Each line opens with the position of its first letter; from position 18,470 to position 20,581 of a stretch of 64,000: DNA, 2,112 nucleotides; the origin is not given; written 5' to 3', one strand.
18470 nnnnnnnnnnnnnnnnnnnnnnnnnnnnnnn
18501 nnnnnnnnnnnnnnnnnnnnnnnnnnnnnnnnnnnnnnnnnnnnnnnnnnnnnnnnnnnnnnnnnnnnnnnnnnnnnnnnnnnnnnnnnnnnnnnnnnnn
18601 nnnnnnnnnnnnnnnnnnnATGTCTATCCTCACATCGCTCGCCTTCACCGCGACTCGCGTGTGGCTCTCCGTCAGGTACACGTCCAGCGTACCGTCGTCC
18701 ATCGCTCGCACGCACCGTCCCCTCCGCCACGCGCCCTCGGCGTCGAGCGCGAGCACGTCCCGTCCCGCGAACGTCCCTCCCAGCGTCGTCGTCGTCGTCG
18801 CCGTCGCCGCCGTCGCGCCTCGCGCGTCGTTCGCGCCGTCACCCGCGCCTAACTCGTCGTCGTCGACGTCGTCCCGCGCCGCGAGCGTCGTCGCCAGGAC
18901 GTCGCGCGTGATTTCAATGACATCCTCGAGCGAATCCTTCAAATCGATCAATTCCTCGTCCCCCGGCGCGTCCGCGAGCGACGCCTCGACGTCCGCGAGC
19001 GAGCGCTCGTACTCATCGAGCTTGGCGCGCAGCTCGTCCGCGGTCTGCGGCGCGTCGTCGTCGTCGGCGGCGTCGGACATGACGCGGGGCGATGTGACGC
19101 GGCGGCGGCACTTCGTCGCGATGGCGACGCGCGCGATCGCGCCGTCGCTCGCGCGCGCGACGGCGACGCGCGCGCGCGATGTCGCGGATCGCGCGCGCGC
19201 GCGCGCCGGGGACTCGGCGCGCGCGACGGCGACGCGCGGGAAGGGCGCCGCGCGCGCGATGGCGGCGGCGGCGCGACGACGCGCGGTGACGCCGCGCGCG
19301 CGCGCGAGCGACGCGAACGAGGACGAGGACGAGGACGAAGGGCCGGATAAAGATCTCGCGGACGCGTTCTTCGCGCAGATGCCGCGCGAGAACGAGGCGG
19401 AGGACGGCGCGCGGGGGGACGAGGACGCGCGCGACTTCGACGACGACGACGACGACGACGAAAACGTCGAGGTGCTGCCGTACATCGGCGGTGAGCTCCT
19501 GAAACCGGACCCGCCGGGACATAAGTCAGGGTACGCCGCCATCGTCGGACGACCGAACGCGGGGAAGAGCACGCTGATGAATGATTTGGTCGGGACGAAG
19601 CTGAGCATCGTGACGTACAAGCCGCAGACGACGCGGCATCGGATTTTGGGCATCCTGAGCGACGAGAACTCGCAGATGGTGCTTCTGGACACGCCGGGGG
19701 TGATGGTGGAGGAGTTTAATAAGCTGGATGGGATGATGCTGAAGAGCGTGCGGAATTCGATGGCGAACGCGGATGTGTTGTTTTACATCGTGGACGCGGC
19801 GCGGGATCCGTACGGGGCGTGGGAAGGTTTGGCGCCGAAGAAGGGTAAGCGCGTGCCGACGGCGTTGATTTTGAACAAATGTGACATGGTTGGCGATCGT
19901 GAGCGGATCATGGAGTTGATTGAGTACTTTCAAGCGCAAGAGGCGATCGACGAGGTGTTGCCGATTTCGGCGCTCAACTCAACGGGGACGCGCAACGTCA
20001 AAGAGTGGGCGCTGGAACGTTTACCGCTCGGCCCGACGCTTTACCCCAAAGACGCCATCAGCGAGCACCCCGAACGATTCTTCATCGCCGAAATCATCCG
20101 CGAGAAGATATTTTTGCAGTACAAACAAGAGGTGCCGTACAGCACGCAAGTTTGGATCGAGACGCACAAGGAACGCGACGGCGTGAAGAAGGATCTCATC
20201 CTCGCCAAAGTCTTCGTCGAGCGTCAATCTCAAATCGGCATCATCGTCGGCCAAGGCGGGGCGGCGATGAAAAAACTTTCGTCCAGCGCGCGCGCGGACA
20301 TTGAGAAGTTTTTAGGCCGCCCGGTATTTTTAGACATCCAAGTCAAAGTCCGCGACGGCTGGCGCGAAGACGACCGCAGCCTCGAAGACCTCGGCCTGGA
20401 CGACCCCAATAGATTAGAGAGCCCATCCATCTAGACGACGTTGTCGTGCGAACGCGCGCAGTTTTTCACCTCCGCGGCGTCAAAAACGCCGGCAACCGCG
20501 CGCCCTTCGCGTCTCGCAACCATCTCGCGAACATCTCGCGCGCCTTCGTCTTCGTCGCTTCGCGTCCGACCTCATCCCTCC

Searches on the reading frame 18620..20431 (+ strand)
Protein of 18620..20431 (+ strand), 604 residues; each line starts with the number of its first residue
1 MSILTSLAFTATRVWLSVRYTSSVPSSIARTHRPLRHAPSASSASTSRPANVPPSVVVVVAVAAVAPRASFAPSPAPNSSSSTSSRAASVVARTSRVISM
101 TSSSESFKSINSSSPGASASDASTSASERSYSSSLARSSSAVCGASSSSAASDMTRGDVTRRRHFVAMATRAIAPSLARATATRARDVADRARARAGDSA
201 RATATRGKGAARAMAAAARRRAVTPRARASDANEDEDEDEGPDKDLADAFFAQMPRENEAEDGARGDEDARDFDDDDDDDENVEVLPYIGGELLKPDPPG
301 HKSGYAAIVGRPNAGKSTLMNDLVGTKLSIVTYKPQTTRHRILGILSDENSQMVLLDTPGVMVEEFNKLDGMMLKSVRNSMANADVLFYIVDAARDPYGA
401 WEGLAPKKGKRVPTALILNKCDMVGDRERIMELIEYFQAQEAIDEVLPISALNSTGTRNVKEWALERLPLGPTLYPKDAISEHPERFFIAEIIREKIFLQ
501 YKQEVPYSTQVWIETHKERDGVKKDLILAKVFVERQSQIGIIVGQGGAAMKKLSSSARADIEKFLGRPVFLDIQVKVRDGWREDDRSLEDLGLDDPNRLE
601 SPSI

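Call 40: search_protein_families(library=pfam, proteins=[window:18620-20431:+], max_evalue=0.0001)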
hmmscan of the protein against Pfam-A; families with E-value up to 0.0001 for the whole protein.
window:18620-20431:+ (604 aa): 6 families
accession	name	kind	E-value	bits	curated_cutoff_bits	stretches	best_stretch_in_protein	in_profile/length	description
PF01926.29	MMR_HSR1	-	9.8e-22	77.6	21.9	1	307-419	3-112/113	50S ribosome-binding GTPase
PF07650.23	KH_2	-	5.2e-14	52.3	22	1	504-582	1-78/78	KH domain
PF02421.24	FeoB_N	-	6.5e-09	35.9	27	1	307-395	4-90/156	Ferrous iron transport protein B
PF00350.29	Dynamin_N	-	9.3e-07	29.5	27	0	307-339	2-34/168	Dynamin family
PF00009.33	GTP_EFTU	-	4.6e-06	26.8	26.5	0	348-464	66-182/188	Elongation factor Tu GTP binding domain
PF03193.22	RsgA_GTPase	-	1.8e-05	25.1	30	0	305-362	108-169/174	RsgA GTPase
